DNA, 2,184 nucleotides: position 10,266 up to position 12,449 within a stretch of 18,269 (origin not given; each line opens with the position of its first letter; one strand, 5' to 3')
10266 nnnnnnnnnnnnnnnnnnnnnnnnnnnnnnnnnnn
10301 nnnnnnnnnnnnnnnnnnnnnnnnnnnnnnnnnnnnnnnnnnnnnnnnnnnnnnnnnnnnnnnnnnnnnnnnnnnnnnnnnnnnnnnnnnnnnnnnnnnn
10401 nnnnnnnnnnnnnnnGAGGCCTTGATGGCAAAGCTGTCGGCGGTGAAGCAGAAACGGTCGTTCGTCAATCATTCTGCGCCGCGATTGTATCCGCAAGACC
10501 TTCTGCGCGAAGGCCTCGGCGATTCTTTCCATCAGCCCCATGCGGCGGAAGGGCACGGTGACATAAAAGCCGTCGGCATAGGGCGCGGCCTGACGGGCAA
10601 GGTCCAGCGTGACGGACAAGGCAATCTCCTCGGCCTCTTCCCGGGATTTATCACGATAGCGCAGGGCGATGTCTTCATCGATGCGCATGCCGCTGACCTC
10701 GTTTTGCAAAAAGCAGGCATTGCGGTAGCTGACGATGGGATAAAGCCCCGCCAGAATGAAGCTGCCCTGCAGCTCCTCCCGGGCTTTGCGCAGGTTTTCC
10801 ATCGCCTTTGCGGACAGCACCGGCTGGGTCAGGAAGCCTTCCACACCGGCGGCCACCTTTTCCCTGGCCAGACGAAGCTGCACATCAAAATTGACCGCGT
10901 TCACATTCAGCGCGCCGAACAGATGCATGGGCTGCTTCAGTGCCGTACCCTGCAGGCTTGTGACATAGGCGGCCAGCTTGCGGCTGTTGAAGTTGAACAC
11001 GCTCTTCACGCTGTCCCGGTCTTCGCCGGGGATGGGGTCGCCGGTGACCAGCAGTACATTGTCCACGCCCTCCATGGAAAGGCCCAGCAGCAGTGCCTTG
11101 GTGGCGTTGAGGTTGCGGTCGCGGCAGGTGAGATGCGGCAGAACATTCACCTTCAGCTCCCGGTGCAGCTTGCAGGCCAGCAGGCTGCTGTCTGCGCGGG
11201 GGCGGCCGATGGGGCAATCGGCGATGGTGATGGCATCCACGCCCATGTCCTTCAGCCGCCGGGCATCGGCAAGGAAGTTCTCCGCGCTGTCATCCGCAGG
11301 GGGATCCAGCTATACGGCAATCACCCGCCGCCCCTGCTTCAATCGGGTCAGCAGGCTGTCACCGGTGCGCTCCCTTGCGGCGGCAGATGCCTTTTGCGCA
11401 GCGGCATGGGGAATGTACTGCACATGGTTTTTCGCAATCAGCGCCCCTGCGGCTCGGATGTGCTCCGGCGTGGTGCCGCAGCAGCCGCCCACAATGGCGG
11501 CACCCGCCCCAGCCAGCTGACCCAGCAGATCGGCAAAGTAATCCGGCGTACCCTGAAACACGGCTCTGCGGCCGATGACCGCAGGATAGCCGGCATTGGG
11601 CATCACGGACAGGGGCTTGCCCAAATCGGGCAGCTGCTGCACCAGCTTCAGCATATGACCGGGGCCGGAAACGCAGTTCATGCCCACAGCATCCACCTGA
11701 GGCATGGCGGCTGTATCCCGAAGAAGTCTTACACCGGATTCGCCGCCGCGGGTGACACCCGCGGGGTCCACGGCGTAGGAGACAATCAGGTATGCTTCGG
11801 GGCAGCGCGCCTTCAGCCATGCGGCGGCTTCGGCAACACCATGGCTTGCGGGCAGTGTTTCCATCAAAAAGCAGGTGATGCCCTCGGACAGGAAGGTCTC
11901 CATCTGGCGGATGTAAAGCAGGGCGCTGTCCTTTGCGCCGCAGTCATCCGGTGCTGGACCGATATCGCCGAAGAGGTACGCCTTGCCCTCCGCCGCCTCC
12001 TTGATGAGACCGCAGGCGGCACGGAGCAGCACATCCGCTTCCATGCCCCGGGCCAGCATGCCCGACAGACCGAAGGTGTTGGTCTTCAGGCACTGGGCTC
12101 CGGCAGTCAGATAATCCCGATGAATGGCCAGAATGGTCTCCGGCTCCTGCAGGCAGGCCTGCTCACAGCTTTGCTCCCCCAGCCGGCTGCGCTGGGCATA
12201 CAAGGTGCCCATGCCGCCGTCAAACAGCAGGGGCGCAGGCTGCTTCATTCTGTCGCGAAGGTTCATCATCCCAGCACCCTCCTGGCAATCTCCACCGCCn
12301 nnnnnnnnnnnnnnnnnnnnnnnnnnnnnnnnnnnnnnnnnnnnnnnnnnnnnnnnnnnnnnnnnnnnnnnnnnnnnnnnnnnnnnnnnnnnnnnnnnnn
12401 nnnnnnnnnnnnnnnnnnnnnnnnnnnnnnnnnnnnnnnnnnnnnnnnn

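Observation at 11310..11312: The amber codon sits at the column of the catalytic glutamate of MTHFR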

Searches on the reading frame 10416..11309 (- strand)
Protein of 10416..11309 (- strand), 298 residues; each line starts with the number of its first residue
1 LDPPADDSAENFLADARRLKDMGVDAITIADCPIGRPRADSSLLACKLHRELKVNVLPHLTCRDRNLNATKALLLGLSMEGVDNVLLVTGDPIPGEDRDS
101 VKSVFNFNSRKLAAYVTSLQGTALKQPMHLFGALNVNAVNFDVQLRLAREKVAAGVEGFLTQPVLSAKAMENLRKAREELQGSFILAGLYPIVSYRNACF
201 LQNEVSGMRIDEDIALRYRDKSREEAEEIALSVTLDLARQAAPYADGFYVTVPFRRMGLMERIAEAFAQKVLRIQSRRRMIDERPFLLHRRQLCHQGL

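Call 5: search_protein_families(library=pfam, proteins=[window:10416-11309:-])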
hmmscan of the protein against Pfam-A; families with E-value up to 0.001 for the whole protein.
window:10416-11309:- (298 aa): 1 family
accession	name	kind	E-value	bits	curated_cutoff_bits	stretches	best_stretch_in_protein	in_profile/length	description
PF02219.23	MTHFR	-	4.5e-20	72.6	24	1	4-238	21-257/287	Methylenetetrahydrofolate reductase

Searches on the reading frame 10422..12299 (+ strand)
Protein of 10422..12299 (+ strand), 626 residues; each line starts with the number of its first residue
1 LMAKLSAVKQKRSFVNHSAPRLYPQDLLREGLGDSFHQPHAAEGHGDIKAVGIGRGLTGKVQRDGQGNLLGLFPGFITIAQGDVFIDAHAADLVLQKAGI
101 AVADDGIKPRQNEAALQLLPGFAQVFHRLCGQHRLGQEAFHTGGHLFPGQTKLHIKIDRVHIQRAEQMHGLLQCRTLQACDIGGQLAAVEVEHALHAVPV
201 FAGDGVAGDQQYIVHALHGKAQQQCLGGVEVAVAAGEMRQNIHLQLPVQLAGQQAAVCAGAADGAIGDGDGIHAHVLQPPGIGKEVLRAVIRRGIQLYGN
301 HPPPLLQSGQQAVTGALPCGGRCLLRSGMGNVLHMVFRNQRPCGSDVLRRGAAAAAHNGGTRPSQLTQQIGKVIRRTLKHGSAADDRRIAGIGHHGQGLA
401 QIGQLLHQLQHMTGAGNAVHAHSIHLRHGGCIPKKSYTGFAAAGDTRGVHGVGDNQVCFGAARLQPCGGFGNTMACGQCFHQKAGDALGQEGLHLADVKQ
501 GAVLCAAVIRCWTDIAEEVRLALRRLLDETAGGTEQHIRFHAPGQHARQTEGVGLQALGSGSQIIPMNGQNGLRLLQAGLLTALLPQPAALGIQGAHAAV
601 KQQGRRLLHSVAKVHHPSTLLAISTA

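Call 10: search_protein_families(library=pfam, proteins=[window:10422-12299:+], max_evalue=0.01)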
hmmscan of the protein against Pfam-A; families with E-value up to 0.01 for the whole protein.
window:10422-12299:+ (626 aa): 0 families
